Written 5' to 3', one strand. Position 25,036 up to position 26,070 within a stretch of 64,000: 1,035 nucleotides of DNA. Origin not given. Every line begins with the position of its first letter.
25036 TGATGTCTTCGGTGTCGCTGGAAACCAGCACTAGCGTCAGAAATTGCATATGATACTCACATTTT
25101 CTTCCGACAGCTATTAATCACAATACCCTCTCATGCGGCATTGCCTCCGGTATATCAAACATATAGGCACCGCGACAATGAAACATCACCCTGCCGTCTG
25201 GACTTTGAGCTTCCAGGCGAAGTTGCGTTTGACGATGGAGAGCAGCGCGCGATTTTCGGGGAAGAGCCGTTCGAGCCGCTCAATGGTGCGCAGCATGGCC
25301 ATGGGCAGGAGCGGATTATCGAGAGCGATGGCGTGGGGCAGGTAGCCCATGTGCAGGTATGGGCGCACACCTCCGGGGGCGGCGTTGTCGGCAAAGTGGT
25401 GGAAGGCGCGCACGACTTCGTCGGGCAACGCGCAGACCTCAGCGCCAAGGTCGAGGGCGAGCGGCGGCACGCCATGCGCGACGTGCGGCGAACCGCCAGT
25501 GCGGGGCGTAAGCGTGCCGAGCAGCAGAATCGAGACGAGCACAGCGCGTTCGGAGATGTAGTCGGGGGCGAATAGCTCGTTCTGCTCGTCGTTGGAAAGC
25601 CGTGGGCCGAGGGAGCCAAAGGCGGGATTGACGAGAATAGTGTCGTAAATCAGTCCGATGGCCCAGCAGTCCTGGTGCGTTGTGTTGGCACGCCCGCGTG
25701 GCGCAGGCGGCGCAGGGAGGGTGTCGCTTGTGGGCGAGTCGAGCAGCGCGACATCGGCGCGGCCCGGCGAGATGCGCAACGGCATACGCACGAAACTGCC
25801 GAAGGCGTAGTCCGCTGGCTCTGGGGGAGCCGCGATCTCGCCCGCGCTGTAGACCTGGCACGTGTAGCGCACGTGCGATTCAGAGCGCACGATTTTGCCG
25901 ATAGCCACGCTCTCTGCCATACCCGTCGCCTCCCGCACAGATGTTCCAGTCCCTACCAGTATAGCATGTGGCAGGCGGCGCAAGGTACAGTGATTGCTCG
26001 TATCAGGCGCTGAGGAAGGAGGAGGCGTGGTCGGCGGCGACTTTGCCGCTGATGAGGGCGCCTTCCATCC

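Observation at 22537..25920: Orphan HerA-like ATPase operon without a NurA partner: two unknown upstream genes and a DUF2905 tail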

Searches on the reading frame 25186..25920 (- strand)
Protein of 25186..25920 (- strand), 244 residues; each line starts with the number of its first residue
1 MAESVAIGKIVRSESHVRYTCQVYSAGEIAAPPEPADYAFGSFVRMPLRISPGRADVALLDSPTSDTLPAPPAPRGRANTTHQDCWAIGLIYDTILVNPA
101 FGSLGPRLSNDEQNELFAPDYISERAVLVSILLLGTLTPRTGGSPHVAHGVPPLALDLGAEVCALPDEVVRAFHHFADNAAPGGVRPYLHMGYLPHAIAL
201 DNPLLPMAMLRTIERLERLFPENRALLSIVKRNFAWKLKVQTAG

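Call 3: search_protein_families(library=pfam, proteins=[window:25186-25920:-], max_evalue=1)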
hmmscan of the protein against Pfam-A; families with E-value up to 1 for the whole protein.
window:25186-25920:- (244 aa): 0 families

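Call 4: search_protein_families(library=padloc, proteins=[window:25186-25920:-], max_evalue=1)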
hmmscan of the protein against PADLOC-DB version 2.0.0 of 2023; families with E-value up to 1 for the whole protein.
window:25186-25920:- (244 aa): 0 families

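Call 5: search_protein_families(library=ncbifam, proteins=[window:25186-25920:-], max_evalue=1)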
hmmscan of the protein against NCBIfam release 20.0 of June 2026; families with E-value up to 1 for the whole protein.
window:25186-25920:- (244 aa): 0 families

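Call 6: find_homologous_proteins(query=window:25186-25920:-)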
Query window:25186-25920:- (244 aa): 1074 proteins with E <= 0.001 among 3267 candidates; the best 120 are listed.
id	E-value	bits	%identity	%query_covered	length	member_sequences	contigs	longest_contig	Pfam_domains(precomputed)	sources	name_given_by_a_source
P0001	3.3e-160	549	100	100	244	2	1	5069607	PF26500.1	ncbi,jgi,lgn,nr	ncbi:MAG: hypothetical protein OJF49_000249 [Ktedonobacterales bacterium]|jgi:hypothetical protein|n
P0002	9.5e-117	407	76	100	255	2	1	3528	PF26500.1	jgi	jgi:hypothetical protein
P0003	6.5e-112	391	72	100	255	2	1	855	PF26500.1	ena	-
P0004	7.3e-111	388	73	99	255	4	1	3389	PF26500.1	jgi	jgi:hypothetical protein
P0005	3.0e-110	386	74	100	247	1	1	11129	PF26500.1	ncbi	-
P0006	3.2e-110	386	73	99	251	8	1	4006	PF26500.1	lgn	-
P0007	3.3e-110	386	73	100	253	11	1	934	PF26500.1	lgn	-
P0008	4.1e-110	385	69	100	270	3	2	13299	PF26500.1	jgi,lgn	jgi:hypothetical protein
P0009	3.1e-109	382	70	99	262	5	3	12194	PF26500.1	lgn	-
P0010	3.1e-109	382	72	99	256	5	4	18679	PF26500.1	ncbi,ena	-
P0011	3.7e-109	382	73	100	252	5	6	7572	PF26500.1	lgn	-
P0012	2.0e-108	380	72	99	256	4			PF26500.1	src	-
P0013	2.1e-108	380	72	99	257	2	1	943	PF26500.1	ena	-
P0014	5.6e-108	378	73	99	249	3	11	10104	PF26500.1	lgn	-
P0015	5.4e-107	375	70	100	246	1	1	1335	PF26500.1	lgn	-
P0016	2.3e-106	373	70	100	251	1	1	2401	PF26500.1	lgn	-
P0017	2.9e-106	373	73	98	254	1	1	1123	PF26500.1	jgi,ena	-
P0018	1.8e-105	370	68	100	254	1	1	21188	PF26500.1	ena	-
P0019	5.8e-105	368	67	100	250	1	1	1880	PF26500.1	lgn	-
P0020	5.9e-105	368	72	99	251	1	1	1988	PF26500.1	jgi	jgi:hypothetical protein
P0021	1.5e-104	367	68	100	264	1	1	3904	PF26500.1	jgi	jgi:hypothetical protein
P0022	1.6e-104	367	68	100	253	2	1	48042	PF26500.1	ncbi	ncbi:MAG TPA: hypothetical protein VF116_21725 [Ktedonobacterales bacterium]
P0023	1.9e-104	367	71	99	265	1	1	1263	PF26500.1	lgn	-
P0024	2.2e-104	366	69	100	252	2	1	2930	PF26500.1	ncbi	-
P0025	3.4e-104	366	67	100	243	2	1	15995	PF26500.1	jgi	jgi:hypothetical protein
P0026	6.3e-104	365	71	100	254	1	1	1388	PF26500.1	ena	-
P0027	6.9e-104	365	69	99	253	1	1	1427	PF26500.1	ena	-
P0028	2.1e-103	363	68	99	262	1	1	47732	PF26500.1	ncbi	ncbi:MAG: hypothetical protein ACHQ4H_00375 [Ktedonobacterales bacterium]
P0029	2.2e-103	363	69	100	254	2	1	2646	PF26500.1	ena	-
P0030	2.5e-103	363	68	99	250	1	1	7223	PF26500.1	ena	-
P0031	3.0e-103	363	68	100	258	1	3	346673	PF26500.1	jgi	jgi:hypothetical protein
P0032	4.2e-103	362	73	93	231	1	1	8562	PF26500.1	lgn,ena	-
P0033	4.4e-103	362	66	100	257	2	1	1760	PF26500.1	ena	-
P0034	5.1e-103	362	71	99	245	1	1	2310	PF26500.1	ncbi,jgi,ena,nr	ncbi:MAG TPA: hypothetical protein VKT52_07750 [Ktedonobacterales bacterium]|nr:hypothetical protein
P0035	1.0e-102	361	71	99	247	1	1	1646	PF26500.1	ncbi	ncbi:MAG: hypothetical protein ACRDHP_02615 [Ktedonobacterales bacterium]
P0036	1.4e-102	361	67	100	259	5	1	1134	PF26500.1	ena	-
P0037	2.6e-102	360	67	99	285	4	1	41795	PF26500.1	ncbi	-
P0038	2.7e-102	360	68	100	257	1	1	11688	PF26500.1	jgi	jgi:hypothetical protein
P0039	2.9e-102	360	71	98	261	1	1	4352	PF26500.1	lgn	-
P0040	3.0e-102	359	70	96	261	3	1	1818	PF26500.1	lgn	-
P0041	5.4e-102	359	69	99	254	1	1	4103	PF26500.1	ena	-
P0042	2.1e-101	357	68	100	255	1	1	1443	PF26500.1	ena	-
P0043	2.4e-101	356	67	99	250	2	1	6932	PF26500.1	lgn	-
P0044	2.6e-101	356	69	100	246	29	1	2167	PF26500.1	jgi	jgi:hypothetical protein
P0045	3.9e-101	356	69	99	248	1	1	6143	PF26500.1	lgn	-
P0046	4.8e-101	356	68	99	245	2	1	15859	PF26500.1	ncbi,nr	ncbi:MAG TPA: hypothetical protein VKQ30_12360 [Ktedonobacterales bacterium]|nr:hypothetical protein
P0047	1.7e-100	354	68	98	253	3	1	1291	PF26500.1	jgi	jgi:hypothetical protein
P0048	1.8e-100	354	70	100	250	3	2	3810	PF26500.1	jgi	jgi:hypothetical protein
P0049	2.8e-100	353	68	100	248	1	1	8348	PF26500.1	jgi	jgi:hypothetical protein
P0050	3.9e-100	353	67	100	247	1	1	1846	PF26500.1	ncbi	-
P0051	1.6e-99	351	68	100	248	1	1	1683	PF26500.1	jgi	-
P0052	1.8e-99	350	68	98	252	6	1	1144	PF26500.1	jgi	-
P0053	2.1e-99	350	67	100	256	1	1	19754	PF26500.1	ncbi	-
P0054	4.5e-99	349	68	98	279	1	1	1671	PF26500.1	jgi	jgi:hypothetical protein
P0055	1.1e-98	348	67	98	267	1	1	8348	PF26500.1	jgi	-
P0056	1.4e-98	347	67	100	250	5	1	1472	PF26500.1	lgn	-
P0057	1.5e-98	347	70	98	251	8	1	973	PF26500.1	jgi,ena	-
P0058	1.9e-98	347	68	100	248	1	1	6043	PF26500.1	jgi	jgi:hypothetical protein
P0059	1.9e-98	347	67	98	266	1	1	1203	PF26500.1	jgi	jgi:hypothetical protein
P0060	2.4e-98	347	68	98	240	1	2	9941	PF26500.1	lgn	-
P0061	1.4e-97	344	67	100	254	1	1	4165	PF26500.1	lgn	-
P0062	1.6e-97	344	67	98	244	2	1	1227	PF26500.1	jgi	jgi:hypothetical protein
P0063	1.7e-97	344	66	98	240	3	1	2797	PF26500.1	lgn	-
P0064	1.8e-97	344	67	100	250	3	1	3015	PF26500.1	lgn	-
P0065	1.9e-97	344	68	100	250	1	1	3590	PF26500.1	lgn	-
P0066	2.4e-97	343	68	98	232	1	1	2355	PF26500.1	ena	-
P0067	3.9e-97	343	66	100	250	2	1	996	PF26500.1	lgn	-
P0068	5.6e-97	342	69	98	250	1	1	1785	PF26500.1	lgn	-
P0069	6.1e-97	342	65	100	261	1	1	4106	PF26500.1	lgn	-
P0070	7.0e-97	342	67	100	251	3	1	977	PF26500.1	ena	-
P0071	1.1e-96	341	69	98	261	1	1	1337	PF26500.1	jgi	jgi:hypothetical protein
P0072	2.7e-96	340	68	100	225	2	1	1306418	PF26500.1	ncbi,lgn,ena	-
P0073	3.0e-96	340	64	99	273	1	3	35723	PF26500.1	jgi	-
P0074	3.1e-96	340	69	98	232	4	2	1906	PF26500.1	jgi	jgi:hypothetical protein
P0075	3.5e-96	340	68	100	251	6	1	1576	PF26500.1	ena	-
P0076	1.7e-95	337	66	98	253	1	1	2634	PF26500.1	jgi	jgi:hypothetical protein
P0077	3.0e-95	337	68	98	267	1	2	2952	PF26500.1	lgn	-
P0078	4.6e-95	336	66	100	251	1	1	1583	PF26500.1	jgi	jgi:hypothetical protein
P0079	6.9e-95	335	67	100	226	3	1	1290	PF26500.1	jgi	-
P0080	7.2e-95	335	66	100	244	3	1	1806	PF26500.1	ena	-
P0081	9.7e-95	335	67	100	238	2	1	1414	PF26500.1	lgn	-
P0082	1.7e-94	334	66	98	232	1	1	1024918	PF26500.1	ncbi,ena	-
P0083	1.8e-94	334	66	100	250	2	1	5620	PF26500.1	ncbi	ncbi:MAG: hypothetical protein ACRDHE_01760 [Ktedonobacterales bacterium]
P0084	4.9e-94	333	64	100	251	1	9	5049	PF26500.1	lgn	-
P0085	1.1e-93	331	67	98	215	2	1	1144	PF26500.1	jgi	jgi:hypothetical protein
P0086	1.9e-93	331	65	100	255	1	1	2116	PF26500.1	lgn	-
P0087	2.5e-93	330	63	100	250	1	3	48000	PF26500.1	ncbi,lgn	-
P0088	3.5e-93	330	68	98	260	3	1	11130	PF26500.1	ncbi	-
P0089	3.9e-93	330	66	100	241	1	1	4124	PF26500.1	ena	-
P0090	7.6e-93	329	65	100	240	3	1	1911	PF26500.1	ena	-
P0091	1.2e-92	328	64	99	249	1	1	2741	PF26500.1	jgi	jgi:hypothetical protein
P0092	1.3e-92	328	65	100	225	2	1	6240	PF26500.1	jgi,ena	jgi:hypothetical protein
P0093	1.3e-92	328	62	99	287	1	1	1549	PF26500.1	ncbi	-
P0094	1.4e-92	328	67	98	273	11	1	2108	PF26500.1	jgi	jgi:hypothetical protein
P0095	1.7e-92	328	65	100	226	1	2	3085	PF26500.1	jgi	jgi:hypothetical protein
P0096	2.7e-92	327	62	99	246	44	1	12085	PF26500.1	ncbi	ncbi:MAG TPA: hypothetical protein VH393_10730 [Ktedonobacterales bacterium]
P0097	3.5e-92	326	64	100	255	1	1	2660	PF26500.1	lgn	-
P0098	1.1e-91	325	63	100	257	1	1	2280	PF26500.1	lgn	-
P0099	1.1e-91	325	68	98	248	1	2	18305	PF26500.1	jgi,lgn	jgi:hypothetical protein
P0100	2.3e-91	324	64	98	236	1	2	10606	PF26500.1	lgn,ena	-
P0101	2.8e-91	324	62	99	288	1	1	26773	PF26500.1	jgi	jgi:hypothetical protein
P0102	3.5e-91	323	62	100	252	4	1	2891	PF26500.1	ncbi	-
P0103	6.8e-91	322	63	100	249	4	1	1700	PF26500.1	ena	-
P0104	7.1e-91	322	65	98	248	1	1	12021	PF26500.1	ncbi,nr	ncbi:MAG: hypothetical protein IVW57_02195 [Ktedonobacterales bacterium]|nr:hypothetical protein [Kt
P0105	7.2e-91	322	65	100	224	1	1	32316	PF26500.1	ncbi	ncbi:MAG: hypothetical protein ACLQUY_20290 [Ktedonobacterales bacterium]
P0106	7.5e-91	322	63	100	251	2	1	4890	PF26500.1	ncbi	ncbi:MAG: hypothetical protein PVSMB4_07220 [Ktedonobacterales bacterium]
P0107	8.0e-91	322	63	100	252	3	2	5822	PF26500.1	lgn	-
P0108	8.3e-91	322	66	98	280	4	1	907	PF26500.1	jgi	jgi:hypothetical protein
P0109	1.5e-90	321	66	100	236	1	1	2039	PF26500.1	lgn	-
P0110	1.5e-90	321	64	100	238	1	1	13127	PF26500.1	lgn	-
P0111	2.2e-90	321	64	100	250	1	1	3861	PF26500.1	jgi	jgi:hypothetical protein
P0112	3.0e-90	320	66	98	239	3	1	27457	PF26500.1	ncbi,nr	ncbi:MAG TPA: hypothetical protein VE338_14190 [Ktedonobacterales bacterium]|nr:hypothetical protein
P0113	4.9e-90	319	62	100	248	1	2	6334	PF26500.1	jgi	jgi:hypothetical protein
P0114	5.2e-90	319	64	100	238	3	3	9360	PF26500.1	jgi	-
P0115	6.4e-90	319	64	100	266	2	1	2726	PF26500.1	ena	-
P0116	7.7e-90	319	62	100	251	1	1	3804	PF26500.1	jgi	jgi:hypothetical protein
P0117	1.0e-89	318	62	100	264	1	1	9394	PF26500.1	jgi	jgi:hypothetical protein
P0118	1.2e-89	318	62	100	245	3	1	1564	PF26500.1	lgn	-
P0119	1.3e-89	318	65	98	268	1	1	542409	PF26500.1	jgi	jgi:hypothetical protein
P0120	1.5e-89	318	65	100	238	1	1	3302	PF26500.1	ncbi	-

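Call 7: search_solved_structures(query=window:25186-25920:-, max_evalue=10)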
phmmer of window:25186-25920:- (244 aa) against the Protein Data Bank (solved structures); distinct sequences matched with E-value up to 10: 3.
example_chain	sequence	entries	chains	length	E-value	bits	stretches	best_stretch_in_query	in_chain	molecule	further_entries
9kox_C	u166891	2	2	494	0.3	13.9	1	68-115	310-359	Serine/threonine-protein kinase PINK1, mitochondrial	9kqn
9kmr_C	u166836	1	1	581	0.43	13.4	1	68-115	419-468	Serine/threonine-protein kinase PINK1, mitochondrial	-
9eih_A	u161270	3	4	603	0.47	13.2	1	68-115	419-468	Serine/threonine-protein kinase PINK1, mitochondrial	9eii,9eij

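Call 12: find_encoding_contigs(protein=P0072, flank=6000, max_places=2)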
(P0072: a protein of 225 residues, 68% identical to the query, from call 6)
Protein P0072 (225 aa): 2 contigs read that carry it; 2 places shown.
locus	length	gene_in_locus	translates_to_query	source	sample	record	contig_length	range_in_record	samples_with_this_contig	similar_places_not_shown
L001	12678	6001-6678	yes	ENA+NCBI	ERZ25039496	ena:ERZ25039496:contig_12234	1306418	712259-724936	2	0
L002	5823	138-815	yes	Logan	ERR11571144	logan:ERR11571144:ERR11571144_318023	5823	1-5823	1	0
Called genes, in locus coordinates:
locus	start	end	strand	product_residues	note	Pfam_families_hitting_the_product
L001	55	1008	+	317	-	PF03462:PCRF, PF00472:RF-1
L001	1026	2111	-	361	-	PF00089:Trypsin, PF13365:Trypsin_2, PF00595:PDZ, PF13180:PDZ_2, PF14685:PDZ_Tricorn (weak), PF17820:PDZ_6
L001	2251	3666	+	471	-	PF01966:HD, PF19276:HD_assoc_2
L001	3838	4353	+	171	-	-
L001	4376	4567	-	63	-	-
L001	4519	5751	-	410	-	PF01385:OrfB_IS605, PF07282:Cas12f1-like_TNB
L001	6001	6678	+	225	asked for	PF26500:DUF8166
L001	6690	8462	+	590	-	PF01935:DUF87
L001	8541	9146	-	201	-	-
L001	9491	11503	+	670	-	PF00270:DEAD (weak), PF04851:ResIII (faint), PF13307:Helicase_C_2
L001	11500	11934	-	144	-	PF01648:ACPS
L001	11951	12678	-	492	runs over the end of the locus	PF03446:NAD_binding_2 (faint), PF03721:UDPG_MGDP_dh_N, PF00984:UDPG_MGDP_dh, PF03720:UDPG_MGDP_dh_C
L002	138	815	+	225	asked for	PF26500:DUF8166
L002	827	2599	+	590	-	PF01935:DUF87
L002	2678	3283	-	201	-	-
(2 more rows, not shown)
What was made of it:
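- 25186..25920 (-): DUF8166 (PF26500) gene, 244 aa. Predicted beta-rich, HerA-like N-part (aa 6-190) with a lineage-specific Pro-rich loop (aa ~50-85), followed by two long C-terminal helices (aa 205-243). Homologues carry PF26500 (calls 6, 12).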

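Call 13: find_encoding_contigs(protein=P0119, flank=6000, max_places=2)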
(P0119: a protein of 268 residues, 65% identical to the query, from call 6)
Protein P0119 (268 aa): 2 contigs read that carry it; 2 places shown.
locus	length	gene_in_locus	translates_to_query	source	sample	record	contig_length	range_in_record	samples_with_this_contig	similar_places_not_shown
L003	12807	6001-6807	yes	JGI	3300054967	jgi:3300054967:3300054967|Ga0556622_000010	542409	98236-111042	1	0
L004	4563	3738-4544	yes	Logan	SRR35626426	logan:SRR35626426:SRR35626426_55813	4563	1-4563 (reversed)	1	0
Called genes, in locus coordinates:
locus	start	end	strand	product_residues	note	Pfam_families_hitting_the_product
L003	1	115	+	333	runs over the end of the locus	PF00300:His_Phos_1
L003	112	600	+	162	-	PF00903:Glyoxalase, PF13669:Glyoxalase_4, PF18029:Glyoxalase_6 (weak)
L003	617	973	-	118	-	PF12680:SnoaL_2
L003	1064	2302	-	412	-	PF01266:DAO (faint), PF07992:Pyr_redox_2, PF13738:Pyr_redox_3 (faint), PF00070:Pyr_redox, PF18267:Rubredoxin_C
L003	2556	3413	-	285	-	PF00561:Abhydrolase_1, PF12697:Abhydrolase_6, PF12146:Hydrolase_4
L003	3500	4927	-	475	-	PF01938:TRAM, PF05958:tRNA_U5-meth_tr, PF02475:TRM5-TYW2_MTfase (weak)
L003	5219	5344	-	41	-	-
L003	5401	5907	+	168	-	-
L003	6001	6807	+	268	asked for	PF26500:DUF8166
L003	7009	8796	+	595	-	PF01935:DUF87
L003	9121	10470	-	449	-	PF01582:TIR (weak), PF13676:TIR_2, PF03781:FGE-sulfatase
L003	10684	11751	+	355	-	-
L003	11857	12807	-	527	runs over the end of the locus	PF02675:AdoMet_dc, PF01916:DS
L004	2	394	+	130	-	?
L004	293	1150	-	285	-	PF00561:Abhydrolase_1, PF12697:Abhydrolase_6, PF12146:Hydrolase_4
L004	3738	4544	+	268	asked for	PF26500:DUF8166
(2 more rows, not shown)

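Call 14: find_encoding_contigs(protein=P0022, flank=6000, max_places=2)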
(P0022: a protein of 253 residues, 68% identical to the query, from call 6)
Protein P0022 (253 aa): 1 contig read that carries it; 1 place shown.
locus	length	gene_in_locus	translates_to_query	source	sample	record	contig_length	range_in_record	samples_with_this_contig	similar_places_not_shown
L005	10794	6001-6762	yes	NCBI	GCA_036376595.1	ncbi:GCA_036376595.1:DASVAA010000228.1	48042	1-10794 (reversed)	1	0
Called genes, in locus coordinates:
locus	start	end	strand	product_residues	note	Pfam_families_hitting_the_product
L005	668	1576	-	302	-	-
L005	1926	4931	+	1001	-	PF01074:Glyco_hydro_38N, PF09261:Alpha-mann_mid, PF07748:Glyco_hydro_38C, PF17677:Glyco_hydro38C2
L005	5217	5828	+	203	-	PF17032:Zn_ribbon_15 (faint), PF13248:Zn_ribbon_3 (faint), PF12773:DZR, PF13240:Zn_Ribbon_1 (faint)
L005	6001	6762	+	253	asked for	PF26500:DUF8166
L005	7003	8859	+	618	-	-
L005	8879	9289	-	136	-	PF01638:HxlR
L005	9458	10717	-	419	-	-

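Call 18: find_encoding_contigs(protein=P0005, flank=6000, max_places=2)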
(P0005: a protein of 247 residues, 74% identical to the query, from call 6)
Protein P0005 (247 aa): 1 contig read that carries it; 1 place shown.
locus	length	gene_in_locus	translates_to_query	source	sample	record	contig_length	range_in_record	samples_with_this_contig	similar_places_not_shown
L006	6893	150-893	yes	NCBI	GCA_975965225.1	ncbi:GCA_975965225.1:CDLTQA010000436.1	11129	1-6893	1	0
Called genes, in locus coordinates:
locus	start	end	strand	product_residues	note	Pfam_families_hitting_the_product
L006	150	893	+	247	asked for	PF26500:DUF8166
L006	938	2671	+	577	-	PF01935:DUF87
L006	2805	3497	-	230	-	-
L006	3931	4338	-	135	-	-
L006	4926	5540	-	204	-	-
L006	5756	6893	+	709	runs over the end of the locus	PF01590:GAF, PF13185:GAF_2, PF13492:GAF_3, PF00989:PAS, PF08448:PAS_4, PF00211:Guanylate_cyc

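Call 19: find_encoding_contigs(protein=P0002, flank=6000, max_places=2)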
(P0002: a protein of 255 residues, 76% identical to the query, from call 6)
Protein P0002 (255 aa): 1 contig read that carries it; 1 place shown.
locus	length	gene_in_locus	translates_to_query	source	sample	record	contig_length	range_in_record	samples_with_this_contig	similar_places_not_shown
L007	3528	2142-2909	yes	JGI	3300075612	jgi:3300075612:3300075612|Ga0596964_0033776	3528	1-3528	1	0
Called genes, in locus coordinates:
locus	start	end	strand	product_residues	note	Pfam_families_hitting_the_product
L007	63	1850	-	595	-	PF17297:PEPCK_N, PF00821:PEPCK_GTP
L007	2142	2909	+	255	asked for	PF26500:DUF8166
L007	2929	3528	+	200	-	?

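Call 20: search_protein_representatives(protein=window:25186-25920:-)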
Query: 244 residues. Proteins with E-value up to 0.001 (for the whole library): 230; up to 1e-10: 140; up to 1e-30: 25. The best 150 are listed.
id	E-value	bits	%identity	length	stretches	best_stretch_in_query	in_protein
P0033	1.4e-103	362.2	73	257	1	1-244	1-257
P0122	2.3e-85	302.5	65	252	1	1-244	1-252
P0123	1.9e-81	289.7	67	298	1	5-244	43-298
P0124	6.9e-54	199.4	63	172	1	87-244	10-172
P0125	3.2e-45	171.0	46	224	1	7-244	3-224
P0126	1.1e-42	162.7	64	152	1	2-129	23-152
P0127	1.6e-39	152.3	47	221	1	6-241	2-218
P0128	9.7e-38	146.5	47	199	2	86-241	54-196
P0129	5.7e-36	140.7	46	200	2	86-242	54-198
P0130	7.0e-36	140.5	63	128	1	116-244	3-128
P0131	9.1e-36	140.1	46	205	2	85-241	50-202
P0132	1.1e-35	139.8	48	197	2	87-241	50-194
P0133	2.4e-34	135.4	41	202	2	83-243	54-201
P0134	4.1e-34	134.6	47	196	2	84-241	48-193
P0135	1.4e-33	132.9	53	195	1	7-161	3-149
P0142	2.0e-31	125.9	45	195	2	87-242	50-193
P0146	5.2e-30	121.2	50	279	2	84-198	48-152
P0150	4.2e-29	118.3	41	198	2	81-243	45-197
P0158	1.4e-27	113.3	39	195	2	88-243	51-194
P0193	3.8e-20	88.9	40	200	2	87-238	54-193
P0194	5.2e-20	88.5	50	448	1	7-133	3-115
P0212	5.9e-17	78.5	31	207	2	87-239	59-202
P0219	3.8e-16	75.8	31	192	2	87-240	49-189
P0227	5.6e-15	72.0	43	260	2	87-184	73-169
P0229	7.9e-15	71.5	34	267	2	85-239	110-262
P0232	1.8e-14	70.3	38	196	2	84-238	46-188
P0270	3.5e-10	56.3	37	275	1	108-244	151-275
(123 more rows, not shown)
